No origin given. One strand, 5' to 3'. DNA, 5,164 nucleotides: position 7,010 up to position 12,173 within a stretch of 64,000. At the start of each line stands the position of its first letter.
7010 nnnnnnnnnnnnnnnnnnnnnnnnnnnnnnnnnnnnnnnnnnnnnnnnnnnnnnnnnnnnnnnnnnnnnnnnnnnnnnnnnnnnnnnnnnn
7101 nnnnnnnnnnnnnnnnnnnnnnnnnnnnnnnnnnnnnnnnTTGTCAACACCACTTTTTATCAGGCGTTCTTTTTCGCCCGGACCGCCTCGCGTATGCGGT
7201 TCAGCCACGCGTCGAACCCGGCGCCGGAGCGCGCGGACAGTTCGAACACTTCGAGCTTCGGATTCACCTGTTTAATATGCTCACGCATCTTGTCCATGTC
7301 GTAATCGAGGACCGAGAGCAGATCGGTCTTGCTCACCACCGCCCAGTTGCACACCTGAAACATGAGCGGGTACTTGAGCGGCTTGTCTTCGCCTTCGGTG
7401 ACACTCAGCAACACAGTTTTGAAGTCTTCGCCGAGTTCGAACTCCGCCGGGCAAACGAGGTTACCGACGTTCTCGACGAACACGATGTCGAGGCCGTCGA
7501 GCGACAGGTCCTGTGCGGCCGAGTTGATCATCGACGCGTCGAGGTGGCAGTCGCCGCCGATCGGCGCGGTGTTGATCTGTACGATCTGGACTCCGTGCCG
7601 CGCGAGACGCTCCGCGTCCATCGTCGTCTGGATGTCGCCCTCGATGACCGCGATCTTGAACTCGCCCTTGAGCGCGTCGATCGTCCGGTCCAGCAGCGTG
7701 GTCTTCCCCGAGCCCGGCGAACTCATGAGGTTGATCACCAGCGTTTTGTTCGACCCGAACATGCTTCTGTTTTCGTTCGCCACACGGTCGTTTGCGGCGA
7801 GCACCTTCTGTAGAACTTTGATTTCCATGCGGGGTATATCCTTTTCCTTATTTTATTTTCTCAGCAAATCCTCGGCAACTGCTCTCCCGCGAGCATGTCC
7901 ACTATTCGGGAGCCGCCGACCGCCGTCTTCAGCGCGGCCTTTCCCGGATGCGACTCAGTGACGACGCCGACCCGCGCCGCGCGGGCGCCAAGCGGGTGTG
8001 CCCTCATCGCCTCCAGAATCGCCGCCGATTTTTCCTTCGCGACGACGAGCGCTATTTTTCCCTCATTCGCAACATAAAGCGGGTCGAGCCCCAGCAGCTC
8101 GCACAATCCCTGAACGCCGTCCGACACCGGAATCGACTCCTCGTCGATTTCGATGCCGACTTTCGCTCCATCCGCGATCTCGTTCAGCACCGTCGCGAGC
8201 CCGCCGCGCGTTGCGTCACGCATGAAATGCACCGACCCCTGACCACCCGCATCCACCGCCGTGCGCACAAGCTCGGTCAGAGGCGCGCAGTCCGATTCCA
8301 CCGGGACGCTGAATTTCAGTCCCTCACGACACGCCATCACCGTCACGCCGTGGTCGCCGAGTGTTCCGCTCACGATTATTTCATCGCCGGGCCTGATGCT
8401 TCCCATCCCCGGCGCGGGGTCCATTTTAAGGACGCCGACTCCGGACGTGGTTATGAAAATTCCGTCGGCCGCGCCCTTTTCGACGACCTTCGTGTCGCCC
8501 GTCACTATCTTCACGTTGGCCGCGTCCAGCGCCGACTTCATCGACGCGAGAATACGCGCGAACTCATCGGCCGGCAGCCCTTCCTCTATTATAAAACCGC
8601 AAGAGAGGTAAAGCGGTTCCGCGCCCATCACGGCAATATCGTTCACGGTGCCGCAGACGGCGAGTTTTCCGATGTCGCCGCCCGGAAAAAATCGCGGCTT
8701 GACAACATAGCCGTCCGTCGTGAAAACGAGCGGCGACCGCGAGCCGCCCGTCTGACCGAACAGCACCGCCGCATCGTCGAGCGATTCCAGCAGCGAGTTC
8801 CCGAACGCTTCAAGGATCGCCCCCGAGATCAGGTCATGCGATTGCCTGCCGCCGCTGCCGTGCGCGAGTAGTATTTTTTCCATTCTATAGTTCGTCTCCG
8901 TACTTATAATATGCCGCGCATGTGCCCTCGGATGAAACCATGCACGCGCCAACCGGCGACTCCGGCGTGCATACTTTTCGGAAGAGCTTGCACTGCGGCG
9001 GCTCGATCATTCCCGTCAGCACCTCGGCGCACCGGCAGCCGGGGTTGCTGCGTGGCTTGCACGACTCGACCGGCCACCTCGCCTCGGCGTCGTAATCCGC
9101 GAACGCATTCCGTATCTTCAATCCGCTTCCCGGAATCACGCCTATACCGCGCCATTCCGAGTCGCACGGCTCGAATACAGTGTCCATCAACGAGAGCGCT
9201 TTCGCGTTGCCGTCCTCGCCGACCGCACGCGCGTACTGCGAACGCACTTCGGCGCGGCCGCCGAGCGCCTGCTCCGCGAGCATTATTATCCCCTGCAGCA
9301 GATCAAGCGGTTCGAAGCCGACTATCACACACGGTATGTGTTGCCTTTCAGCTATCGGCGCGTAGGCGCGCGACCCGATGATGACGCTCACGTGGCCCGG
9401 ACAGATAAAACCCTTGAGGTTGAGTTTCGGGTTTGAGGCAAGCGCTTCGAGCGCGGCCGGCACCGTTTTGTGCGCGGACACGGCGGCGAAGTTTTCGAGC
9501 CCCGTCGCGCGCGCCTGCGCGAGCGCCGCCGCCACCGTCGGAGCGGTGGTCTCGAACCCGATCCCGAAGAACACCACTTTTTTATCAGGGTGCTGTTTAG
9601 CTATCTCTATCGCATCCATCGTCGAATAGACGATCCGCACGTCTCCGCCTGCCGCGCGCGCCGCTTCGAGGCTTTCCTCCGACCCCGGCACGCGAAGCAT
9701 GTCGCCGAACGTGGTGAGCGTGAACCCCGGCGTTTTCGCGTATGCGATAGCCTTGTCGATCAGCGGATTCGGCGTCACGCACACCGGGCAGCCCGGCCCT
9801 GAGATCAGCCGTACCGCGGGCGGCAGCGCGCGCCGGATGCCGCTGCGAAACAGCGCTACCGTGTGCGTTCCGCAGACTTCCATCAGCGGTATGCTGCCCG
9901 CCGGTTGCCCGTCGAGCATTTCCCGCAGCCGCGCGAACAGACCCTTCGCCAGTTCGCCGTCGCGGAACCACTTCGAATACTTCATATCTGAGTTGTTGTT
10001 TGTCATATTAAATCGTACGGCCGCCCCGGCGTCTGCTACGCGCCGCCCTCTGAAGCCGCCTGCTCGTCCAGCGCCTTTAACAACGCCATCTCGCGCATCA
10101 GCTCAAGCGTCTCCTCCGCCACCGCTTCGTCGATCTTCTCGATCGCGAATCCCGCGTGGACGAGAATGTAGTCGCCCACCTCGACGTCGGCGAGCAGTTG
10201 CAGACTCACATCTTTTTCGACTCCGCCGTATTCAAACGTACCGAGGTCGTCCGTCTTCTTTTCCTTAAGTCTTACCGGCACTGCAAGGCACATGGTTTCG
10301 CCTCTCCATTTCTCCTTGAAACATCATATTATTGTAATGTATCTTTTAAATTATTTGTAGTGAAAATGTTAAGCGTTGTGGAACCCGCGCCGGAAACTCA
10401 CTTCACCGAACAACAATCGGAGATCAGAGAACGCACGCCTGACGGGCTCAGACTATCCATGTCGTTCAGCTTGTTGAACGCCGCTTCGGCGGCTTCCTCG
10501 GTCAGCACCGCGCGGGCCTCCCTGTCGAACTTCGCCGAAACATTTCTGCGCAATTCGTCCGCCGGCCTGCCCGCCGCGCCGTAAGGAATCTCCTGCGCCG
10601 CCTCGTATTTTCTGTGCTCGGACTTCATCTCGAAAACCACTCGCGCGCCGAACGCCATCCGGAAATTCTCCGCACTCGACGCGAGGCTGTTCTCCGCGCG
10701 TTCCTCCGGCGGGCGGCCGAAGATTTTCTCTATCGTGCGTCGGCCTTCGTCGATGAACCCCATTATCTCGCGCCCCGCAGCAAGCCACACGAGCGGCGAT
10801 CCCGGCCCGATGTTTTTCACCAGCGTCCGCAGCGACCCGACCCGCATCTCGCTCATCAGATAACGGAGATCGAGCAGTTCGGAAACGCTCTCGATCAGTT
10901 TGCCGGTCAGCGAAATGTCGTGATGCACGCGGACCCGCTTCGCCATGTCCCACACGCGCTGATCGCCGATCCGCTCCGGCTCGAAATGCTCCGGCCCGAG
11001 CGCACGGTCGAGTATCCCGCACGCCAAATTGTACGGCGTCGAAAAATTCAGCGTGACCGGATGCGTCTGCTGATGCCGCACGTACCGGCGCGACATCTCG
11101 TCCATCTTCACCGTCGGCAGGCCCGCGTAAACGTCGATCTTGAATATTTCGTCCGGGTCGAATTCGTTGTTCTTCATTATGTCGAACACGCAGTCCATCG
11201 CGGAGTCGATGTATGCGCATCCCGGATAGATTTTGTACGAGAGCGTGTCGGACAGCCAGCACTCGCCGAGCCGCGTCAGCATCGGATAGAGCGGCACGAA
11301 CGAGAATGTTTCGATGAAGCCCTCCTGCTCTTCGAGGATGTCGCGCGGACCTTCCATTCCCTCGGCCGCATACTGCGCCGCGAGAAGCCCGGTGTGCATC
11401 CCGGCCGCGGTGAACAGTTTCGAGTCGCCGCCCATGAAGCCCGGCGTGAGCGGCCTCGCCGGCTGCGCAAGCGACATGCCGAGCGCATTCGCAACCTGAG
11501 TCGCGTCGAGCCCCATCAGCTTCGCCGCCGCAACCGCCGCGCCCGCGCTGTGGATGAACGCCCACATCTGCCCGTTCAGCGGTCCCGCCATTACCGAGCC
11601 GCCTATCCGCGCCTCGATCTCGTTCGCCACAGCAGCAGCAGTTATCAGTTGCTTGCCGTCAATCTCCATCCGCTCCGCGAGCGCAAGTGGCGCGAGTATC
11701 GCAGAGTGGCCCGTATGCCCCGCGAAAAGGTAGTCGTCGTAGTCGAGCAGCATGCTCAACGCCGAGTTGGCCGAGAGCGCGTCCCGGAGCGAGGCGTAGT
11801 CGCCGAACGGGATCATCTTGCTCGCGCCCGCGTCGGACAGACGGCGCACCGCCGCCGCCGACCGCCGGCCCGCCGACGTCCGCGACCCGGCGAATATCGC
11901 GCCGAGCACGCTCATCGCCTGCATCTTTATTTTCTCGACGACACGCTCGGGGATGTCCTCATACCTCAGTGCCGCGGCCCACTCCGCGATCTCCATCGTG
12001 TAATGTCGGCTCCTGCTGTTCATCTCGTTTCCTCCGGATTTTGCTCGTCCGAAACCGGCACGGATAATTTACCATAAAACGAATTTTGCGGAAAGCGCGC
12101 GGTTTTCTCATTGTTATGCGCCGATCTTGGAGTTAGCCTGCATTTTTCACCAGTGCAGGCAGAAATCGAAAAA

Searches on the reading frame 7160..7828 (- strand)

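Call 35: search_protein_families(library=pfam, proteins=[window:7160-7828:-], max_evalue=0.00001)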
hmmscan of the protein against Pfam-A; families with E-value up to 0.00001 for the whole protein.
window:7160-7828:- (222 aa): 1 family
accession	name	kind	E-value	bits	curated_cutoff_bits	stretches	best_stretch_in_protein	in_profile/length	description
PF02492.25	cobW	-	4.8e-22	78.8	20.7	1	31-195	2-179/180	CobW/HypB/UreG, nucleotide-binding domain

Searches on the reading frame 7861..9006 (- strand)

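Call 35: search_protein_families(library=pfam, proteins=[window:7861-9006:-], max_evalue=0.00001)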
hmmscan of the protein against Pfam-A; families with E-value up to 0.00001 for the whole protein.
window:7861-9006:- (381 aa): 2 families
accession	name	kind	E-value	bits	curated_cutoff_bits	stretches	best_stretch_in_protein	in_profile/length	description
PF02769.27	AIRS_C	-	4.4e-30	105.4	23.1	1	205-356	1-152/156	AIR synthase related protein, C-terminal domain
PF00586.29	AIRS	-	1.4e-24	87.1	24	1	77-192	2-111/112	AIR synthase related protein, N-terminal domain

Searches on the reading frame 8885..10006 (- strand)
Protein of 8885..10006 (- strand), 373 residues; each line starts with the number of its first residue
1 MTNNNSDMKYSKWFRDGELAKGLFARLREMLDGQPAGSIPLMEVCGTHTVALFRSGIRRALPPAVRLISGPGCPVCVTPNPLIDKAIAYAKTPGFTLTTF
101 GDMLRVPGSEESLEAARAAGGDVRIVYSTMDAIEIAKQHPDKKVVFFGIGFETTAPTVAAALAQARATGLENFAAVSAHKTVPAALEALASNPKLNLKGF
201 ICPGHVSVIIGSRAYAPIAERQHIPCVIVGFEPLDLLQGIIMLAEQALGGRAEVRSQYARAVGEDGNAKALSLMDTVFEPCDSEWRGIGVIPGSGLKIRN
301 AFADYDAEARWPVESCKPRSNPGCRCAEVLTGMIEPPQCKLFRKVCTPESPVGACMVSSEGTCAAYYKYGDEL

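Call 22: search_protein_families(library=pfam, proteins=[window:8885-10006:-], max_evalue=0.001)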
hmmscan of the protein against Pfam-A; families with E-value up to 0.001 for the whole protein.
window:8885-10006:- (373 aa): 1 family
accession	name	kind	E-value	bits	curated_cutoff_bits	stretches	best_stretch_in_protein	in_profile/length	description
PF01924.21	HypD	-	4.4e-149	496.8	25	1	20-370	3-351/351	Hydrogenase formation hypA family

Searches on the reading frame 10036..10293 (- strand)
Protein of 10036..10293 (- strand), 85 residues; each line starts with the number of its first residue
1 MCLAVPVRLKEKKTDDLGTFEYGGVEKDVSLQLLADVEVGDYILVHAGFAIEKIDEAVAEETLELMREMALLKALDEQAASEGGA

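Call 35: search_protein_families(library=pfam, proteins=[window:10036-10293:-], max_evalue=0.00001)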
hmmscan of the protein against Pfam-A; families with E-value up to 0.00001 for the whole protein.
window:10036-10293:- (85 aa): 1 family
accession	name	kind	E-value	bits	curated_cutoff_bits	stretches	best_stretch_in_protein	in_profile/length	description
PF01455.23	HupF_HypC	-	1.1e-24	86.7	28.5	1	1-66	1-65/65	HupF/HypC family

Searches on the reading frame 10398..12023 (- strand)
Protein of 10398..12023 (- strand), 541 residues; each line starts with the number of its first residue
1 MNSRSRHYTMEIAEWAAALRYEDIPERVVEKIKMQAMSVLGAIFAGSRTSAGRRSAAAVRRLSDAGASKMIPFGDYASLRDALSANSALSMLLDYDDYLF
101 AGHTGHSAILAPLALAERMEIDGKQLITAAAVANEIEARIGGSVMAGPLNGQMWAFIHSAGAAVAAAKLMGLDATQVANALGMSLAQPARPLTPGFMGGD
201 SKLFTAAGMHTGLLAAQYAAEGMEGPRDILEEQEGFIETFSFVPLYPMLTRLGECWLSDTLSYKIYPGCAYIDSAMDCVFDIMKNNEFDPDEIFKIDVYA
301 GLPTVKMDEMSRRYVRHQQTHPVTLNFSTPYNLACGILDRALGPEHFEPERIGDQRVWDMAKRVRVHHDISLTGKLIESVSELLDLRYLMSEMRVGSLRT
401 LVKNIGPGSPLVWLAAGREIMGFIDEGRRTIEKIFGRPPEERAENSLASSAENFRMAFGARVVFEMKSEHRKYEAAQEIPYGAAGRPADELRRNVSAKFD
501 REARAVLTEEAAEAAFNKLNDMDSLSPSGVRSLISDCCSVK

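Call 35: search_protein_families(library=pfam, proteins=[window:10398-12023:-], max_evalue=0.00001)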
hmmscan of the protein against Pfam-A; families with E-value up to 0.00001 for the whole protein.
window:10398-12023:- (541 aa): 2 families
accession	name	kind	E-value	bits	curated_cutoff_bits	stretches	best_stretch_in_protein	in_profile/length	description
PF03972.19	MmgE_PrpD_N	-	1.3e-37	129.8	32.1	1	11-241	2-236/244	MmgE/PrpD N-terminal domain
PF19305.4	MmgE_PrpD_C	-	6.6e-20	72.1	32.1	1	266-374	1-104/173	MmgE/PrpD C-terminal domain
